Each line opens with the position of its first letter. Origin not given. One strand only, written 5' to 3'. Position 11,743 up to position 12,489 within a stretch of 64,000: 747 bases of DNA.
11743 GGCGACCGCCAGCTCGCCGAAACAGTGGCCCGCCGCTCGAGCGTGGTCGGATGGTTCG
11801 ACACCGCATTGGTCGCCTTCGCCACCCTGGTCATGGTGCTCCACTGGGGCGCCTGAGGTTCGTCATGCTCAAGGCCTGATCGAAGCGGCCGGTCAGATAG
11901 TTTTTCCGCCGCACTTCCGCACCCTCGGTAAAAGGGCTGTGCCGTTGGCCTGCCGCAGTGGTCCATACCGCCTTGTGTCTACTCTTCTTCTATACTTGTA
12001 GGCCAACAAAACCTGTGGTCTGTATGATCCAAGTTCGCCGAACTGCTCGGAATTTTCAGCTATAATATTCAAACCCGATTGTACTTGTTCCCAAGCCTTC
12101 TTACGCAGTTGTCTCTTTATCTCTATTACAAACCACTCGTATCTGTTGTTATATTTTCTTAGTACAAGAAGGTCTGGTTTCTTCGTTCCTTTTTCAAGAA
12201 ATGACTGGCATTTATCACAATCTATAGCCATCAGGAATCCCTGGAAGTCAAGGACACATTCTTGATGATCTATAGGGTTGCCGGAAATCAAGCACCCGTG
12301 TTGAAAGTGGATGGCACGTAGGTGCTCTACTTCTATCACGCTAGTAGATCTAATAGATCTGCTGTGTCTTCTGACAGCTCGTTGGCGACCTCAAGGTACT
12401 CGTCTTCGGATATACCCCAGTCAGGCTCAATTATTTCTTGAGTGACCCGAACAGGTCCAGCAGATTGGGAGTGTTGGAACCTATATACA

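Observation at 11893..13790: Two-gene low-GC island: AAA_21/OLD-type ATPase translationally coupled to a small PD-(D/E)xK-like protein (Septu/PARIS-like logic, non-canonical partner)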

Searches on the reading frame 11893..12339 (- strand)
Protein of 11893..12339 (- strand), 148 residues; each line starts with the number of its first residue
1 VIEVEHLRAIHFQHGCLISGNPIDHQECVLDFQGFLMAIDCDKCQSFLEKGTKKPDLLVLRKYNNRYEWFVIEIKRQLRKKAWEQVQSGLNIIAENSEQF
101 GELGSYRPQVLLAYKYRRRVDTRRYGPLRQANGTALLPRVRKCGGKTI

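Call 3: search_protein_families(library=pfam, proteins=[window:11893-12339:-], max_evalue=1)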
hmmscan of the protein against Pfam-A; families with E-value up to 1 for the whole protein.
window:11893-12339:- (148 aa): 1 family
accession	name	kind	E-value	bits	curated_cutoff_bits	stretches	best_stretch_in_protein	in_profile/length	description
PF06293.20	Kdo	-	0.14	12.1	21.3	1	4-87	131-204/207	Lipopolysaccharide kinase (Kdo/WaaP) family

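Call 4: search_protein_families(library=padloc, proteins=[window:11893-12339:-], max_evalue=1)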
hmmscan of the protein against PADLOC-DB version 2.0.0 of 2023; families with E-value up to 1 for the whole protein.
window:11893-12339:- (148 aa): 1 family
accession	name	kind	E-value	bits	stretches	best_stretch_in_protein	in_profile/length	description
PDLC00396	SduA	-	0.029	11.8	1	52-77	95-120/230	DUF4263 domain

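Call 5: search_protein_families(library=ncbifam, proteins=[window:11893-12339:-], max_evalue=1)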
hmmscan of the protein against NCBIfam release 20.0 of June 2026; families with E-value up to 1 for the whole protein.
window:11893-12339:- (148 aa): 0 families

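Call 6: find_homologous_proteins(query=window:11893-12339:-, max_evalue=0.01)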
Query window:11893-12339:- (148 aa): 11 proteins with E <= 0.01 among 19 candidates.
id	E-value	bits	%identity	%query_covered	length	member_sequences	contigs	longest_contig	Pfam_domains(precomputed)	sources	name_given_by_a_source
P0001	9.0e-97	339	100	100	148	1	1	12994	-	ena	-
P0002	1.6e-73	263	76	100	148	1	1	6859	-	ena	-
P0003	8.7e-67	241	72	100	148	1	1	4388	-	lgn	-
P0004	3.8e-57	210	65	97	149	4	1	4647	-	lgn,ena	-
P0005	8.5e-54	199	61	100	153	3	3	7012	-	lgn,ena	-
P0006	1.0e-53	199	61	97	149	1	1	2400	-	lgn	-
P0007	9.0e-53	196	61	100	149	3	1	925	-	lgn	-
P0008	2.5e-51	191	62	97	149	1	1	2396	-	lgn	-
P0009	7.4e-49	183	59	100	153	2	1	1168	-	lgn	-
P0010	2.2e-48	182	56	100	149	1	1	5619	-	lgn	-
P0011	4.6e-44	168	56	100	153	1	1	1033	-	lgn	-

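Call 14: find_encoding_contigs(protein=P0001, flank=10000, max_places=4)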
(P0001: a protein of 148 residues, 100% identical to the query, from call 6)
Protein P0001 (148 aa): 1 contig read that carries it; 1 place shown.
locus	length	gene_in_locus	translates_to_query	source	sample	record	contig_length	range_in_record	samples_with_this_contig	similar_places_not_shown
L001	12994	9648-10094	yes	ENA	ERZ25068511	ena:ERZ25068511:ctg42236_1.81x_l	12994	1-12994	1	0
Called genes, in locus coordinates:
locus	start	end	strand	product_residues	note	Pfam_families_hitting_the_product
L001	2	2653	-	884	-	?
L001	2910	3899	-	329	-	PF00389:2-Hacid_dh, PF02826:2-Hacid_dh_C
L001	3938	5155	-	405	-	PF00501:AMP-binding, PF23562:AMP-binding_C_3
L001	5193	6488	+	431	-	-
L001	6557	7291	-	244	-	PF09339:HTH_IclR, PF25213:HVO_A0261_N (weak), PF01978:TrmB (weak), PF01614:IclR_C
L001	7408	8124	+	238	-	PF01048:PNP_UDP_1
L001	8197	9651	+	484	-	PF13175:AAA_15, PF13304:AAA_21, PF13175:AAA_15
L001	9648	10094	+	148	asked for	-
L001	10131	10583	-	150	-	PF10027:DUF2269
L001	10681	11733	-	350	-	PF01094:ANF_receptor, PF13458:Peripla_BP_6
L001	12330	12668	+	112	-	PF01740:STAS, PF13466:STAS_2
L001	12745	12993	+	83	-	?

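Call 15: find_encoding_contigs(protein=P0002, flank=10000, max_places=4)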
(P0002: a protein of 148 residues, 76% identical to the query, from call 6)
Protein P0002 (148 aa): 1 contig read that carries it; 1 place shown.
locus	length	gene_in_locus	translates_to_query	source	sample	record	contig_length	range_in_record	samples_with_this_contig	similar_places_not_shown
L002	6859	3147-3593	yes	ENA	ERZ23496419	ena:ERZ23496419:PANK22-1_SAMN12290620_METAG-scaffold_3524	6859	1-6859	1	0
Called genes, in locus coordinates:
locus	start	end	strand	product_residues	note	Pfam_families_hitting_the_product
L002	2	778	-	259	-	?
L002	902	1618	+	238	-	PF01048:PNP_UDP_1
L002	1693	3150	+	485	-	PF13175:AAA_15, PF13304:AAA_21, PF13175:AAA_15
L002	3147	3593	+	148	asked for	-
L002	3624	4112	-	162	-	PF10027:DUF2269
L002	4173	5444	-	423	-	PF13458:Peripla_BP_6, PF01094:ANF_receptor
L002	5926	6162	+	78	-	PF01740:STAS, PF13466:STAS_2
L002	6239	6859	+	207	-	?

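Call 16: find_encoding_contigs(protein=P0003, flank=10000, max_places=4)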
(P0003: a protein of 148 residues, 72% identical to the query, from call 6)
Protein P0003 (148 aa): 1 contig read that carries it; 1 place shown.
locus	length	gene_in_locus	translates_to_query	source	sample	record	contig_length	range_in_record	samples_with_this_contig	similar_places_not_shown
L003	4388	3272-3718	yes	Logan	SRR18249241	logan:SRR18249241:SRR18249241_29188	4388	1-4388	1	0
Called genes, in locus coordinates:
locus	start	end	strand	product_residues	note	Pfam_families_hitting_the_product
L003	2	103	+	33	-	?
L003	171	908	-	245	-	PF09339:HTH_IclR, PF12802:MarR_2 (faint), PF01978:TrmB (weak), PF01614:IclR_C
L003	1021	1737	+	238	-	PF01048:PNP_UDP_1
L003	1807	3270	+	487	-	PF13175:AAA_15, PF13304:AAA_21, PF13175:AAA_15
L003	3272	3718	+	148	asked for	-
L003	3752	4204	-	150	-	PF10027:DUF2269 (weak)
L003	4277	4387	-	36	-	?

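Call 17: find_encoding_contigs(protein=P0004, flank=10000, max_places=4)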
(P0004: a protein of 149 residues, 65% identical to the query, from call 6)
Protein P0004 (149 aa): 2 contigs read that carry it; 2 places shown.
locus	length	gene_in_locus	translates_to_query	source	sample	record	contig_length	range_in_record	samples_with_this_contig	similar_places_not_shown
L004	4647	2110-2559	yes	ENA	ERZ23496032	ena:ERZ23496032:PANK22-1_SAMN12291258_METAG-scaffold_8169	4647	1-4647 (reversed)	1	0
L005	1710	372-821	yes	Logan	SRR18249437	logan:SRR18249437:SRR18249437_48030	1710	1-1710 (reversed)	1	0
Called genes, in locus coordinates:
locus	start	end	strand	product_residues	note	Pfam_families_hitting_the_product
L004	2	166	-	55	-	?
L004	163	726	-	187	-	-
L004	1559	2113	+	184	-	PF13175:AAA_15, PF13304:AAA_21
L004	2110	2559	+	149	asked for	-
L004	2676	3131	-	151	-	PF02580:Tyr_Deacylase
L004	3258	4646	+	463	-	?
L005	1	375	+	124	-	?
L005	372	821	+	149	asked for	-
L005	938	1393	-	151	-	PF02580:Tyr_Deacylase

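Call 18: find_encoding_contigs(protein=P0005, flank=10000, max_places=4)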
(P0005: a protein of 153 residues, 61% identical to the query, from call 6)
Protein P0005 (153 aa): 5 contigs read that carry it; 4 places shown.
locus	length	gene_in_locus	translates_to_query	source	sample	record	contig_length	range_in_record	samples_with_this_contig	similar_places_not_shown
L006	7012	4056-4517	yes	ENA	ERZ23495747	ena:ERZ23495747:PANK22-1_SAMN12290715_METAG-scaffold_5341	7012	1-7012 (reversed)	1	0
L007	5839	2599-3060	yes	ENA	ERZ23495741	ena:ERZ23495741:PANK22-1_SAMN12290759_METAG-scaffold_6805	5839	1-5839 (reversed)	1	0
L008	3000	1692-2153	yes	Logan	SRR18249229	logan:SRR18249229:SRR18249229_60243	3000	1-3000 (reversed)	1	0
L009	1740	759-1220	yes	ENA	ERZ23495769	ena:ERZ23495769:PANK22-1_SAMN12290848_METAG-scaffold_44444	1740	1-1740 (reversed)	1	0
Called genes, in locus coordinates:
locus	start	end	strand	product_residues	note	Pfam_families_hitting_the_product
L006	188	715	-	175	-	-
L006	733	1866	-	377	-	PF13304:AAA_21, PF13175:AAA_15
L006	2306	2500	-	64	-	-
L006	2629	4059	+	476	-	PF13175:AAA_15, PF13304:AAA_21, PF13175:AAA_15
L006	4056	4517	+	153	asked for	-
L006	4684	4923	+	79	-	PF01402:RHH_1 (weak)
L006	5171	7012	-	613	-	?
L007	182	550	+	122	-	-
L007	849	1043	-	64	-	-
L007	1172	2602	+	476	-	PF13175:AAA_15, PF13304:AAA_21, PF13175:AAA_15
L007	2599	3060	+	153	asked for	-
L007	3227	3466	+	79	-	PF01402:RHH_1 (weak)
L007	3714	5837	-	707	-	?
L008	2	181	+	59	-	?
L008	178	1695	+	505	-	PF13175:AAA_15, PF13304:AAA_21, PF13175:AAA_15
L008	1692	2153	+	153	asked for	-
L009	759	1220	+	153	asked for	-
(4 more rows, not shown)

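Call 19: find_encoding_contigs(protein=P0010, flank=10000, max_places=4)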
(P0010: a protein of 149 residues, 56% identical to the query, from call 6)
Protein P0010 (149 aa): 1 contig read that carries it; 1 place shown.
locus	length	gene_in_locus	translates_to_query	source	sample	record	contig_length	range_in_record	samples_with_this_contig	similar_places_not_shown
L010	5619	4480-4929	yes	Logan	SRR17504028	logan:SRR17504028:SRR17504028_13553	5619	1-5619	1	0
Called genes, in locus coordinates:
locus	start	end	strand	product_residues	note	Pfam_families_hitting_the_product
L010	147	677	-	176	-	PF19502:DUF6036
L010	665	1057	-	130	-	-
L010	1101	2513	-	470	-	PF13175:AAA_15, PF13304:AAA_21 (faint), PF13175:AAA_15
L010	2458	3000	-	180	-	-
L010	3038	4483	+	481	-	PF13175:AAA_15, PF13304:AAA_21, PF13175:AAA_15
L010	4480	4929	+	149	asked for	-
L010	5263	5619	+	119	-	?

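Call 20: predict_structure(alignment_id=A1)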
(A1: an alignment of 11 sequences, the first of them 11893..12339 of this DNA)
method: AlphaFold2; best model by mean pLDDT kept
length: 148 residues; sequences in the alignment: 11
mean_pLDDT: 38.9   pTM: 0.35
mean pLDDT of the five models: 38.9, 38.7, 37.7, 35.6, 33.8
residues with pLDDT >= 90: 0; 70-90: 0; 50-70: 24; < 50: 124
segments of 3 or more residues with pLDDT < 50: 1-49, 53-73, 96-148
pLDDT, mean of each block of 10 residues (from residue 1): 22 26 35 36 38 45 40 53 58 49 37 32 43 42 28
secondary structure, 60 per line:
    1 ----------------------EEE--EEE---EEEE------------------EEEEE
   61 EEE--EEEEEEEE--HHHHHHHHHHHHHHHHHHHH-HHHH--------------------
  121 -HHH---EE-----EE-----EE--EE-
elements in order: E23-25 E28-30 E34-37 E56-63 E66-73 H76-95 H97-100

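Call 35: find_homologous_proteins(query=A3, max_evalue=0.001)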
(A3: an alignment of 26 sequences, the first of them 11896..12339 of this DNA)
Query A3 (26 sequences) (148 aa, profile of the alignment): 194 proteins with E <= 0.001 among 3451 candidates; the best 120 are listed.
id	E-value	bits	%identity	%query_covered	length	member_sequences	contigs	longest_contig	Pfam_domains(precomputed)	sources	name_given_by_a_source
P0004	3.4e-61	223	65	97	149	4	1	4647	-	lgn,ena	-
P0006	5.5e-59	216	61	97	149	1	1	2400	-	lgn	-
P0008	4.6e-58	213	62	97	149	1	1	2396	-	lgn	-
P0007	6.0e-58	213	61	100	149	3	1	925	-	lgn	-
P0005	2.0e-57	211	61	100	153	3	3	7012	-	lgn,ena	-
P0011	1.2e-56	208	56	100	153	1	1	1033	-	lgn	-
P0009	5.9e-56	206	59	100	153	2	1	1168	-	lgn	-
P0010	1.5e-55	205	56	100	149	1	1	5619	-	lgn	-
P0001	2.5e-53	198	100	100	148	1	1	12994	-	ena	-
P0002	1.8e-50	188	76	100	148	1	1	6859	-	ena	-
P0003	1.4e-48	182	72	100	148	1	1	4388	-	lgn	-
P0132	7.4e-29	118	-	-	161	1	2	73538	-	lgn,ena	-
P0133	8.2e-29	118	-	-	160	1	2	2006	-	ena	-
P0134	3.8e-28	116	27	41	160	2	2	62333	-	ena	-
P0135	9.2e-28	115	-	-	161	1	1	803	-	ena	-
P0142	2.1e-25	107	23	51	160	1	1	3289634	-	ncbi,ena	-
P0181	2.1e-20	91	25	57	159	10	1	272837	-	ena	-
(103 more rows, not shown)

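Call 45: predict_structure(alignment_id=A4)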
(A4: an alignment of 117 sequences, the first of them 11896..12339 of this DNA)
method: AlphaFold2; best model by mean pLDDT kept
length: 148 residues; sequences in the alignment: 117
mean_pLDDT: 91.2   pTM: 0.88
mean pLDDT of the five models: 91.2, 90.8, 90.5, 90.4, 89.5
residues with pLDDT >= 90: 114; 70-90: 31; 50-70: 3; < 50: 0
segments of 3 or more residues with pLDDT < 50: none
pLDDT, mean of each block of 10 residues (from residue 1): 92 92 95 97 84 93 96 93 94 92 93 82 85 91 88
secondary structure, 60 per line:
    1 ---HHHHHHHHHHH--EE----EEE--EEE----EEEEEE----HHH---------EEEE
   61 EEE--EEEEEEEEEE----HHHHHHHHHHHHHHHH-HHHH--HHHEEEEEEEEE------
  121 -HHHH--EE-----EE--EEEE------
elements in order: H4-14 E23-25 E28-30 E35-40 E57-63 E66-75 H80-95 H97-100 E106-114 H122-125 E139-142

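Call 51: fold_search(model_id=the predicted structure, library=pdb)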
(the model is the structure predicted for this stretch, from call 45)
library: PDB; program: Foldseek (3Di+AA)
matches with E <= 10: 868; with E <= 0.001: 0
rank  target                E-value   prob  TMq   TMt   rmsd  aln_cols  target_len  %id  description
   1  9a5m_A                8.4e-02  0.60  0.35  0.13   5.7       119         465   10  Integrative model of YDJA-YDIS by crosslinking MS and deep learning (released 2024-09-18)
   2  6i4j_G                8.4e-02  0.38  0.25  0.30  10.3        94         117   10  Crystal Structure of Plasmodium falciparum actin I (F54Y mutant) in the Mg-ADP state (released 2019-06-26)
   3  6neq_C                1.1e-01  0.38  0.27  0.31   5.5        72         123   18  Structure of human mitochondrial translation initiation factor 3 bound to the small ribosomal subunit-Class-II (released 2019-02-27)
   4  3fov                  1.1e-01  0.28  0.24  0.32  11.1       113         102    5  Crystal structure of protein RPA0323 of unknown function from Rhodopseudomonas palustris (released 2009-01-13)
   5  6a9a                  1.2e-01  0.10  0.19  0.14  10.7       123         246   10  Ternary complex crystal structure of dCH with dCMP and THF (released 2019-01-02)
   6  2ewf                  1.2e-01  0.38  0.31  0.10   7.9       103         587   16  Crystal structure of the site-specific DNA nickase N.BspD6I (released 2006-11-21)
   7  2inb                  1.3e-01  0.18  0.21  0.23  14.0       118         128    8  Crystal structure of an XisH family protein (ZP_00107633.1) from Nostoc punctiforme PCC 73102 at 1.60 A resolution (released 2006-10-24)
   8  6qnz_B                1.5e-01  0.25  0.29  0.10   8.1       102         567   19  Crystal structure of the site-specific DNA nickase N.BspD6I E418A Mutant (released 2020-03-04)
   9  6i4k_G                1.5e-01  0.20  0.24  0.28  10.8        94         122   10  Crystal Structure of Plasmodium falciparum actin I (G115A mutant) in the Ca-ATP state (released 2019-06-26)
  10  3jd5_C                1.6e-01  0.35  0.24  0.27   5.4        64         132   14  Cryo-EM structure of the small subunit of the mammalian mitochondrial ribosome (released 2016-07-13)
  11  2eo0_B                1.9e-01  0.18  0.26  0.29   7.6       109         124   13  Crystal Structure of Holliday Junction Resolvase ST1444 (released 2007-10-02)
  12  2fok_A                2.0e-01  0.41  0.29  0.09   5.0        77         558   10  STRUCTURE OF RESTRICTION ENDONUCLEASE FOKI (released 1998-06-17)
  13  6qyq_B                2.0e-01  0.14  0.24  0.15   9.3       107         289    9  Crystal structure of human thymidylate synthase (hTS) variant R175C (released 2019-04-17)
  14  2fh4_B                2.2e-01  0.21  0.25  0.13  10.3        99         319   11  C-terminal half of gelsolin soaked in EGTA at pH 8 (released 2006-06-13)
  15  2okf_A                2.3e-01  0.13  0.21  0.24  13.8       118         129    6  CRYSTAL STRUCTURE OF A FDXN ELEMENT EXCISION CONTROLLING FACTOR PROTEIN (AVA_3312) FROM ANABAENA VARIABILIS AT 1.60 A  (released 2007-01-30)
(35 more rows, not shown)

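Call 53: search_solved_structures(query=A4, max_evalue=1)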
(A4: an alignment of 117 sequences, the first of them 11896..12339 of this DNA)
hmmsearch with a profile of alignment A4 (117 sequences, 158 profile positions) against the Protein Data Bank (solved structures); distinct sequences matched with E-value up to 1: 4.
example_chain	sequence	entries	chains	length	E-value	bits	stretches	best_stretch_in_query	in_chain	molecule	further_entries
3lmi_A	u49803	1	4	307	0.15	14.7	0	69-108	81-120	Myosin heavy chain kinase A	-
3lkm_A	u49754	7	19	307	0.15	14.7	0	69-108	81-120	Myosin heavy chain kinase A | Myosin-II heavy chain kinase A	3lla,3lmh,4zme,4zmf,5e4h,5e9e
4zs4_A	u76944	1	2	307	0.16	14.7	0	69-108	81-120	Myosin heavy chain kinase A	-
5dyj_A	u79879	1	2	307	0.18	14.4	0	69-108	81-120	Myosin heavy chain kinase A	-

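Call 90: search_protein_representatives(alignment_id=A4)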
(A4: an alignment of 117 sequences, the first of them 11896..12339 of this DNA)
Query: 117 sequences, 158 profile positions. Proteins with E-value up to 0.001 (for the whole library): 1826; up to 1e-10: 1109; up to 1e-30: 315. The best 150 are listed.
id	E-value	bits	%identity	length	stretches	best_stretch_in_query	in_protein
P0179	1.7e-55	203.1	-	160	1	1-157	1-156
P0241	6.7e-54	197.9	-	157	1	1-157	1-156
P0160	1.8e-52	193.2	-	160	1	1-157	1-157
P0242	3.4e-52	192.3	-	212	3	78-157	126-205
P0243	3.8e-52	192.2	-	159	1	1-157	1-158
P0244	4.5e-51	188.7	-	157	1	1-157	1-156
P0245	3.1e-50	186.0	-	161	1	1-157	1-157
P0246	5.5e-50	185.1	-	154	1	3-157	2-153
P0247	6.9e-50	184.8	-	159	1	1-157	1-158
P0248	1.5e-49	183.7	-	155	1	1-157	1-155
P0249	3.1e-49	182.7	-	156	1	1-157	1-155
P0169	6.3e-49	181.7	-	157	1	4-157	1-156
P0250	7.1e-49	181.5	-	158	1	1-157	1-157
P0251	1.7e-48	180.3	-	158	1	1-157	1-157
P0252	3.0e-48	179.5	-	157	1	4-157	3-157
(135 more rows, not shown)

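Call 100: fold_search(model_id=the predicted structure, library=viral)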
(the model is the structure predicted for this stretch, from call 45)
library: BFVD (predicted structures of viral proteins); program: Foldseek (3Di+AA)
matches with E <= 10: 894; with E <= 0.001: 0
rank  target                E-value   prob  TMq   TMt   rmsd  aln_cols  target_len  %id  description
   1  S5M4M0                1.0e-02  0.80  0.37  0.22  11.6       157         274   15  Uncharacterized protein [Bacillus phage JL]
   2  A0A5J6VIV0            1.2e-02  0.80  0.32  0.13   6.8       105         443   18  Uncharacterized protein [Megaviridae environmental sample]
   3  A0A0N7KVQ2            1.4e-02  0.54  0.28  0.26  11.3       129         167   16  (no name in the UniProt tables at hand)
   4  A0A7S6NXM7            1.6e-02  0.35  0.24  0.20  10.0       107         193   14  Uncharacterized protein [Bathycoccus sp. RCC716 virus 1]
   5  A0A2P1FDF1            1.7e-02  0.84  0.37  0.33  11.7       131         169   14  (no name in the UniProt tables at hand)
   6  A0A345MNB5            2.7e-02  0.41  0.22  0.22   4.8        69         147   16  (no name in the UniProt tables at hand)
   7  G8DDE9                2.8e-02  0.57  0.28  0.25   8.0       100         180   15  (no name in the UniProt tables at hand)
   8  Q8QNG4                3.0e-02  0.82  0.30  0.10   5.0        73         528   16  EsV-1-115 [Ectocarpus siliculosus virus 1 (isolate New Zealand/Kaikoura/1988)]
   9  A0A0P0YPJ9            3.2e-02  0.87  0.30  0.10   3.0        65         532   15  (no name in the UniProt tables at hand)
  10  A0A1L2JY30            4.4e-02  0.18  0.22  0.16  13.8       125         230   11  Holliday junction resolvase RecU [Aeribacillus phage AP45]
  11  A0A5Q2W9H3            5.0e-02  0.82  0.44  0.32  10.0       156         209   12  (no name in the UniProt tables at hand)
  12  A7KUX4                6.1e-02  0.35  0.28  0.16  10.0       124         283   13  (no name in the UniProt tables at hand)
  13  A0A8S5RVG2            6.5e-02  0.35  0.27  0.21  12.3       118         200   14  PD-(D/E)XK nuclease superfamily protein [Siphoviridae sp. ctHip2]
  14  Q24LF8                6.9e-02  0.57  0.35  0.37   5.9       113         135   12  Uncharacterized protein [Clostridium phage phiCD119 (strain Clostridium difficile/United States/Govind/2006)]
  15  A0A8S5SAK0            7.3e-02  0.30  0.26  0.13   5.9        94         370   12  Competence protein [Siphoviridae sp. ctgaY24]
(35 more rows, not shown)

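Call 104: find_encoding_contigs(protein=P0142, flank=6000, max_places=2)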
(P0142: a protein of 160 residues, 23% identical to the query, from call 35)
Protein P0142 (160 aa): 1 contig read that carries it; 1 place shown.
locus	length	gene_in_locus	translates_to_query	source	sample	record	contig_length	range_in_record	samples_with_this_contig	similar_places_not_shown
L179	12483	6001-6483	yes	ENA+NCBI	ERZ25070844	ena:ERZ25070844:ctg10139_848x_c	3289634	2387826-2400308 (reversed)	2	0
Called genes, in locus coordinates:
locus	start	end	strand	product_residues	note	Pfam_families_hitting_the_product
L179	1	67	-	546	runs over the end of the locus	-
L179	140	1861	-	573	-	-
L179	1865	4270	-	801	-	-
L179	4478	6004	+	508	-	PF13175:AAA_15, PF13304:AAA_21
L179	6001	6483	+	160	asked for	-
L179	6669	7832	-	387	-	-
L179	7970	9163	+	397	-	PF13231:PMT_2 (weak)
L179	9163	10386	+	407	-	-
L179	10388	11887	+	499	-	PF13231:PMT_2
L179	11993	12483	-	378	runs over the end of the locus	PF01436:NHL (weak)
